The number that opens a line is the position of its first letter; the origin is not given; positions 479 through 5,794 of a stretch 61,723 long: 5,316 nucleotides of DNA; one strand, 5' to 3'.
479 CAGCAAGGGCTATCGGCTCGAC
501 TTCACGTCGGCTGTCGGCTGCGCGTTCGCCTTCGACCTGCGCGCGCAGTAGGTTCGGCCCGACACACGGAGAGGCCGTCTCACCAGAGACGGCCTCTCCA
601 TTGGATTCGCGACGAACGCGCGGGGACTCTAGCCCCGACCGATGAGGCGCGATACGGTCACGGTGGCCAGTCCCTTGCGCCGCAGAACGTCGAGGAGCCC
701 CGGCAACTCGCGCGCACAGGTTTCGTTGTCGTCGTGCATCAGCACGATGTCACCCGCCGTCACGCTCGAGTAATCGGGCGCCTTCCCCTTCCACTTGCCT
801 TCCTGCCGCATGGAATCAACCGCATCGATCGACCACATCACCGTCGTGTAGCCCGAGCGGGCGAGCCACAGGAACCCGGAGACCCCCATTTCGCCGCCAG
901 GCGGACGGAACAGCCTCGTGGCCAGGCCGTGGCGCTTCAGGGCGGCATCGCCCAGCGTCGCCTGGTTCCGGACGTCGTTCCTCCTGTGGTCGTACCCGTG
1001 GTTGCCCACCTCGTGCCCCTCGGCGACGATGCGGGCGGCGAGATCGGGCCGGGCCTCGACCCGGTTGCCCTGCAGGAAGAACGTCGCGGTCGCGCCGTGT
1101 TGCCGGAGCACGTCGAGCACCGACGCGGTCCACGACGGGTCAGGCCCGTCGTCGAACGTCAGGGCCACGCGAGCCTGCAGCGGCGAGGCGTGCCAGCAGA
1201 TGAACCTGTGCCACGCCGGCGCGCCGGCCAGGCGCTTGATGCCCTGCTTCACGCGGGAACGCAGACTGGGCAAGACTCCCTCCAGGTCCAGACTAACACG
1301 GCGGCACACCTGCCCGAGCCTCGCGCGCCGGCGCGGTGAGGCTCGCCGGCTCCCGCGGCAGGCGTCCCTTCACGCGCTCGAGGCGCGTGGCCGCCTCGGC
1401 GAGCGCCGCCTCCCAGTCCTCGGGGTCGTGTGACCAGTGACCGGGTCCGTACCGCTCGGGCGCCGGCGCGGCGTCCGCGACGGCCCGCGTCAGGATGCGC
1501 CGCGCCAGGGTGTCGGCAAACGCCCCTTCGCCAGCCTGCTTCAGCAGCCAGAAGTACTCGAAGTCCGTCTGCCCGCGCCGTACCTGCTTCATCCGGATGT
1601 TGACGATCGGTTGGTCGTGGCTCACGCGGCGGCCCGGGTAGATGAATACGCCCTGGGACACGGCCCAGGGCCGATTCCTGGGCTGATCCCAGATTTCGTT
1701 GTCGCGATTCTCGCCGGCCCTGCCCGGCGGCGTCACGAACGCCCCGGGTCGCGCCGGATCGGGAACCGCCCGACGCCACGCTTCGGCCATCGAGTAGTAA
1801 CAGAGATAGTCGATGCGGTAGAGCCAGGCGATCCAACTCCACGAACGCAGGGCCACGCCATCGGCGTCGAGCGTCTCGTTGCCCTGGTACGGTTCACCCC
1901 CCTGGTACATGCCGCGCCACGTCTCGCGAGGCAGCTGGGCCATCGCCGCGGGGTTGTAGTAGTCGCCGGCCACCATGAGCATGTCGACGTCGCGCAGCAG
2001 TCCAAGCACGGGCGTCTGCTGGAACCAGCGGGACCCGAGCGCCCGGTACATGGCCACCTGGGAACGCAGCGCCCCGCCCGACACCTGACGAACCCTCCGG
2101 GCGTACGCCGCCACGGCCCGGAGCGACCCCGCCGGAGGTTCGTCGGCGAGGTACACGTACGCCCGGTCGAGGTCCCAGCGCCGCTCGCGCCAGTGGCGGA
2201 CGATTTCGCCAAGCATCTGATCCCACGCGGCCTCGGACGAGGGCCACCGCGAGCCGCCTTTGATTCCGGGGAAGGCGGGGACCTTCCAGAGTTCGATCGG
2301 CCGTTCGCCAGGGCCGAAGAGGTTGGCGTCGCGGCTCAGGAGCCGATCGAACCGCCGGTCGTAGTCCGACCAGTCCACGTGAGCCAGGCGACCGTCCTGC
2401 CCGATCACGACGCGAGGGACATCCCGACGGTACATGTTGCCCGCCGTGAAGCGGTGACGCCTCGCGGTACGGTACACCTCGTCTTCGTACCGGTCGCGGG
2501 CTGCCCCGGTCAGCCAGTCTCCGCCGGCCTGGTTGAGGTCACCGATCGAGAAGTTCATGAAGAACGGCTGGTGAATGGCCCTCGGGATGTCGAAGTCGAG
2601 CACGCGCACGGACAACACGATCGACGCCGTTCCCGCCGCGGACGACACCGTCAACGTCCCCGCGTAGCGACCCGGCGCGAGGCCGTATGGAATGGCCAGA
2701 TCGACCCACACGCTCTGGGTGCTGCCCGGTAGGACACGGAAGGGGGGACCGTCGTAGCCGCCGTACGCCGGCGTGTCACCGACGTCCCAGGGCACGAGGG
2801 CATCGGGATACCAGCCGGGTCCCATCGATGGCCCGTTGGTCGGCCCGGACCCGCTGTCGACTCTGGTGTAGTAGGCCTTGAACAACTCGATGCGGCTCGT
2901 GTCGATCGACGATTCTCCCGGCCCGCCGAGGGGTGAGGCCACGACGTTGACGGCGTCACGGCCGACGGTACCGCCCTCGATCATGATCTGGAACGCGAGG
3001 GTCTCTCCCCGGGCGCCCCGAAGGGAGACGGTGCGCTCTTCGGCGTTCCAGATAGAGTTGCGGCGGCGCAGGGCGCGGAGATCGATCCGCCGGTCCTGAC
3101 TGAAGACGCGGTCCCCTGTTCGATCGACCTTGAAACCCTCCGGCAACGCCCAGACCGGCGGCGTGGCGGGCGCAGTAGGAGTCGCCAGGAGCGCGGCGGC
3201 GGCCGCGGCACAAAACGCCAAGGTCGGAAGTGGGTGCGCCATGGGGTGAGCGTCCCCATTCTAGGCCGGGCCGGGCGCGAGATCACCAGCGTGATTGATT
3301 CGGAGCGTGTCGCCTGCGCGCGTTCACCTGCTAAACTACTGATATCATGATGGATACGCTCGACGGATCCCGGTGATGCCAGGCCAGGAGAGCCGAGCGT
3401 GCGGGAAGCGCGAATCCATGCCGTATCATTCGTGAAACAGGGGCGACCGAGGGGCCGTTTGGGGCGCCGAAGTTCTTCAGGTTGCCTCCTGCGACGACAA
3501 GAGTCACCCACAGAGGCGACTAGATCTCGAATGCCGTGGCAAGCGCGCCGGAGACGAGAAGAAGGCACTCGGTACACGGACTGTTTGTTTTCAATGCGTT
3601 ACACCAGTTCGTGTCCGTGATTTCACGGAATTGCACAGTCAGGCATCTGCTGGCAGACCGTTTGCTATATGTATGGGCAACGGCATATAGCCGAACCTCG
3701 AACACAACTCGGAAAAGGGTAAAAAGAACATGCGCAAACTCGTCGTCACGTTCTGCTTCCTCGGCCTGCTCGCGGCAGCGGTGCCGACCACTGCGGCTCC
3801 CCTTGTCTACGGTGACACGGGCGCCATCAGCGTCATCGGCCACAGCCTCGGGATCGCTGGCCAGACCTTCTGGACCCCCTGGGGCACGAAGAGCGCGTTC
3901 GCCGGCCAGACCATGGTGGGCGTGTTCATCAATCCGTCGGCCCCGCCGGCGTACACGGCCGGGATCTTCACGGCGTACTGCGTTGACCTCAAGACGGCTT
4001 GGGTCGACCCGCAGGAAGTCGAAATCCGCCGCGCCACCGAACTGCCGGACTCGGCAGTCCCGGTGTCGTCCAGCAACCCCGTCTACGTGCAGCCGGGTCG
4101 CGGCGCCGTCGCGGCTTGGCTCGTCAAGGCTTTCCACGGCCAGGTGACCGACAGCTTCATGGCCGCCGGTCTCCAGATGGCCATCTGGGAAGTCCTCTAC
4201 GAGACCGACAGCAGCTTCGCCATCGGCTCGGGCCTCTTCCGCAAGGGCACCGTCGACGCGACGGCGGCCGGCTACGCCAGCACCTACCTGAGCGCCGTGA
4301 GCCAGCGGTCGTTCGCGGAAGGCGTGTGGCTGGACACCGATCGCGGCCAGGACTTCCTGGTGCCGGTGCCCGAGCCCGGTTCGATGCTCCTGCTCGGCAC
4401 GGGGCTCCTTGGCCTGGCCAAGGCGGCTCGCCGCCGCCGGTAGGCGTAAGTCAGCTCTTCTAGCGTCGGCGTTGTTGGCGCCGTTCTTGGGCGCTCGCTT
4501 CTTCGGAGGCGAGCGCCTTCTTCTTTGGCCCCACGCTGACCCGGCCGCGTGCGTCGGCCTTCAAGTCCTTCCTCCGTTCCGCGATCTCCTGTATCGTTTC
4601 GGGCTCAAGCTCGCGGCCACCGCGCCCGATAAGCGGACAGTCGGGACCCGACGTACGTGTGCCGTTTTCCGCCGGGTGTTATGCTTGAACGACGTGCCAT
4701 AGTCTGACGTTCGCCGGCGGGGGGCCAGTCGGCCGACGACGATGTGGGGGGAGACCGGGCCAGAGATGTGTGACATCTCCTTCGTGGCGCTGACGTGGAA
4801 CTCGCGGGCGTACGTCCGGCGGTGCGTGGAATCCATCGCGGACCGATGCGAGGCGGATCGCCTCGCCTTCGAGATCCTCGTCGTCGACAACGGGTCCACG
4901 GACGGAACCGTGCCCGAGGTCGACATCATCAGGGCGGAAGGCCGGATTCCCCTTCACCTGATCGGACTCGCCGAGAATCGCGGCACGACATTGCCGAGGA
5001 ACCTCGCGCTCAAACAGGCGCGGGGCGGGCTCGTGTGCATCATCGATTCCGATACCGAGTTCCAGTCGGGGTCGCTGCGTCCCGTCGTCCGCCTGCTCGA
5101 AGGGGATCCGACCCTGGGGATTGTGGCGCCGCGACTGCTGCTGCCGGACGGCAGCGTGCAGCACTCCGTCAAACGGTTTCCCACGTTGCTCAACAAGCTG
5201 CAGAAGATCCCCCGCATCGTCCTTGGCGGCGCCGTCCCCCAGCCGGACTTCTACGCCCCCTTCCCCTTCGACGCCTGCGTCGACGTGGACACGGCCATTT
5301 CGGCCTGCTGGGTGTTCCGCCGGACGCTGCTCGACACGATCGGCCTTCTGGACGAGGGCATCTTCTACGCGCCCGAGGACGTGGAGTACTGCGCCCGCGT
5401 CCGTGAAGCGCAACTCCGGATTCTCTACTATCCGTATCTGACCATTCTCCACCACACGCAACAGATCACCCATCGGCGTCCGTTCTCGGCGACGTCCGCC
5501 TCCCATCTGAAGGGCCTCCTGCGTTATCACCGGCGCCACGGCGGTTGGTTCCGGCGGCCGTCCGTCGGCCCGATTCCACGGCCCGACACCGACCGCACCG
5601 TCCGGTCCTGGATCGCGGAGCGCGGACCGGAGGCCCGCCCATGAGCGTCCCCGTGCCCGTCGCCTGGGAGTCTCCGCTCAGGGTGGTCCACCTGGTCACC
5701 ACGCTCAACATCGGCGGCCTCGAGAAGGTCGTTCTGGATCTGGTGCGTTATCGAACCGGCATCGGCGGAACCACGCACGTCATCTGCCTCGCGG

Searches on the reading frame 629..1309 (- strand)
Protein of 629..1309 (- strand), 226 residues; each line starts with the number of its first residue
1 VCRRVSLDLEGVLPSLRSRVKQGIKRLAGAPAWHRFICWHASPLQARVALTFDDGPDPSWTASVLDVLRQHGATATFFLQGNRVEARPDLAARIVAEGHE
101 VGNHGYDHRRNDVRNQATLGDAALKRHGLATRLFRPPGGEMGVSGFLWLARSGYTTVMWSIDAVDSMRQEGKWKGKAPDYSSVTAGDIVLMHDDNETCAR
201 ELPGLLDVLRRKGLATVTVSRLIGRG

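Call 53: search_protein_families(library=pfam, proteins=[window:629-1309:-], max_evalue=0.01)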
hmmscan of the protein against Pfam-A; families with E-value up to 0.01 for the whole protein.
window:629-1309:- (226 aa): 1 family
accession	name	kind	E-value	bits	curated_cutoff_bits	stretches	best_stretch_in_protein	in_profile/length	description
PF01522.26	Polysacc_deac_1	-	9e-26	90.7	23.1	1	46-154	7-121/124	Polysaccharide deacetylase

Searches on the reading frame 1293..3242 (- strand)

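Call 13: search_protein_families(library=ncbifam, proteins=[window:1293-3242:-], max_evalue=0.000001)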
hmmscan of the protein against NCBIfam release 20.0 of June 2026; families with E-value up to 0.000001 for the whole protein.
window:1293-3242:- (649 aa): 0 families

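Call 15: search_protein_families(library=pfam, proteins=[window:1293-3242:-], max_evalue=0.00001)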
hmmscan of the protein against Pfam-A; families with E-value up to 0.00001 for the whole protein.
window:1293-3242:- (649 aa): 1 family
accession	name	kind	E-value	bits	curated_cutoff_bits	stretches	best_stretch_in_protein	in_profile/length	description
PF22680.2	Glyco_hydro_123_N_2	-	7.3e-07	29.6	27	1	60-200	11-141/142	Glycoside hydrolase 123 N-terminal domain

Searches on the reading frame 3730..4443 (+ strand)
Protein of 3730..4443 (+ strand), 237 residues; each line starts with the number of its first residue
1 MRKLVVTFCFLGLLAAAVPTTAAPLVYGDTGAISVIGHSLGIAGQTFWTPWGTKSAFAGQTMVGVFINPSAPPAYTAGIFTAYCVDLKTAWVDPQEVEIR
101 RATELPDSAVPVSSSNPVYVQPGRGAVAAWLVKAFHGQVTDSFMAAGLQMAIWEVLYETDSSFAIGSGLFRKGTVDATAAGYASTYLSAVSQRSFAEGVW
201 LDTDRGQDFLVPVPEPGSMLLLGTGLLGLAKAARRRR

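Call 53: search_protein_families(library=pfam, proteins=[window:3730-4443:+], max_evalue=0.01)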
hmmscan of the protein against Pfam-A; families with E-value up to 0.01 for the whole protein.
window:3730-4443:+ (237 aa): 1 family
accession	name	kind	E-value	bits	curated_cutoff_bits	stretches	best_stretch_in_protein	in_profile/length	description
PF07589.16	PEP-CTERM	-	5.2e-07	29.9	20.7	1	212-236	1-23/24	PEP-CTERM motif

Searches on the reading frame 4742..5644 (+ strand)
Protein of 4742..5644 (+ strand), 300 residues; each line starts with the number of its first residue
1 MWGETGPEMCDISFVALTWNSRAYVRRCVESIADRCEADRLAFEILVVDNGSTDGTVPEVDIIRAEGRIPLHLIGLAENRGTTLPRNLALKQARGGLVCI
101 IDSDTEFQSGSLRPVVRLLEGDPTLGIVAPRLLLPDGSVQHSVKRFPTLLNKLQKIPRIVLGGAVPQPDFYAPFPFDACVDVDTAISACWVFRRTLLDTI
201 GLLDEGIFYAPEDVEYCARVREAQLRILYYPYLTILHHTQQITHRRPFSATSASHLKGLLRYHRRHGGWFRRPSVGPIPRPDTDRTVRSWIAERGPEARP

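Call 13: search_protein_families(library=ncbifam, proteins=[window:4742-5644:+], max_evalue=0.000001)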
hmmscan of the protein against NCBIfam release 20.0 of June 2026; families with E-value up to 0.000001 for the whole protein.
window:4742-5644:+ (300 aa): 8 families
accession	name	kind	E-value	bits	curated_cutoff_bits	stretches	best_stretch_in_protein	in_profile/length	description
TIGR03965.1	mycofact_glyco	equivalog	9.4e-20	70.9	280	1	5-257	69-304/467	mycofactocin biosynthesis glycosyltransferase MftF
NF038302.1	EPS_HpsE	equivalog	3.8e-13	49.1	300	1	11-244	2-229/307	hormogonium polysaccharide biosynthesis glycosyltransferase HpsE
NF041875.1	EPS_EpsD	equivalog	7.6e-12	45.3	370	1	13-112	2-97/325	exopolysaccharide biosynthesis glycosyltransferase EpsD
NF047683.1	TeichurnBiosyTuaG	equivalog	1.8e-11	44.2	400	1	11-114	7-106/252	teichuronic acid biosynthesis protein TuaG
TIGR03937.1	PgaC_IcaA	equivalog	1.3e-09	37.5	422.3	1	9-129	44-160/407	poly-beta-1,6-N-acetyl-D-glucosamine synthase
NF038299.1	EPS_HpsN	equivalog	1.5e-08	34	425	1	28-242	16-225/317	hormogonium polysaccharide biosynthesis glycosyltransferase HpsN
TIGR03111.1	glyc2_xrt_Gpos1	hypoth_equivalog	2.4e-08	33.2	363.95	1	10-152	49-189/439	TIGR03111 family XrtG-associated glycosyltransferase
NF007482.0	PRK10073.1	equivalog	2.5e-07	30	423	1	11-109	7-100/334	glycosyltransferase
